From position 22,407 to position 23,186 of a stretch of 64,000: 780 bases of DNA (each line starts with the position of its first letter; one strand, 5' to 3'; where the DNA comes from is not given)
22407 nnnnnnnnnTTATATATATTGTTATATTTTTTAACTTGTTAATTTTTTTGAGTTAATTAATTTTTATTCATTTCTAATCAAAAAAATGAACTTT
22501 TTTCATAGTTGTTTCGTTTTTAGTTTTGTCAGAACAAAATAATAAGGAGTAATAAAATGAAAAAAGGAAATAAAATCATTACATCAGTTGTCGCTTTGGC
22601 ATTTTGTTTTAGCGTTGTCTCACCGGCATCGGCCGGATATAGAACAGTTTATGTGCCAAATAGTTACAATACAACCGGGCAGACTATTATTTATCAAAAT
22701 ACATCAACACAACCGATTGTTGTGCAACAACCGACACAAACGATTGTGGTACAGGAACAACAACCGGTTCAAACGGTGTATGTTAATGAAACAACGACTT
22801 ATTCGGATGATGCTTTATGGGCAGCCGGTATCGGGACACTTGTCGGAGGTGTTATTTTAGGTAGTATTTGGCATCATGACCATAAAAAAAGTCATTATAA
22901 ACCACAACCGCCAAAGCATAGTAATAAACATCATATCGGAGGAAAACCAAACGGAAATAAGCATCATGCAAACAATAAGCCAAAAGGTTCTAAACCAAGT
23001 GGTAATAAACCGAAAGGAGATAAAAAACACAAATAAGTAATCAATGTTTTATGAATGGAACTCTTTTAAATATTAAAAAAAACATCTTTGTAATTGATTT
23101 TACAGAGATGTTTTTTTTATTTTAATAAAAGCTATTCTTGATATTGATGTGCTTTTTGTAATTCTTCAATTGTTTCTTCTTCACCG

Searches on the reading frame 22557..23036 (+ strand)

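Call 12: search_protein_families(library=pfam, proteins=[window:22557-23036:+], max_evalue=0.001)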
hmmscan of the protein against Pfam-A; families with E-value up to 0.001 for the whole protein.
window:22557-23036:+ (159 aa): 0 families

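Call 28: search_protein_families(library=pfam, proteins=[window:22557-23036:+], max_evalue=0.05)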
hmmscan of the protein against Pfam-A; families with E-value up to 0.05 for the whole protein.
window:22557-23036:+ (159 aa): 1 family
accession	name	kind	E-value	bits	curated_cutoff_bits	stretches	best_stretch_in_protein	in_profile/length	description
PF15366.11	DUF4597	-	0.03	14.5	26.5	0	53-85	25-57/63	Domain of unknown function (DUF4597)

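Call 86: search_protein_families(library=ncbifam, proteins=[window:22557-23036:+], max_evalue=0.001)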
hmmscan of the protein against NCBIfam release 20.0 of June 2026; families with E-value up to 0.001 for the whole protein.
window:22557-23036:+ (159 aa): 0 families
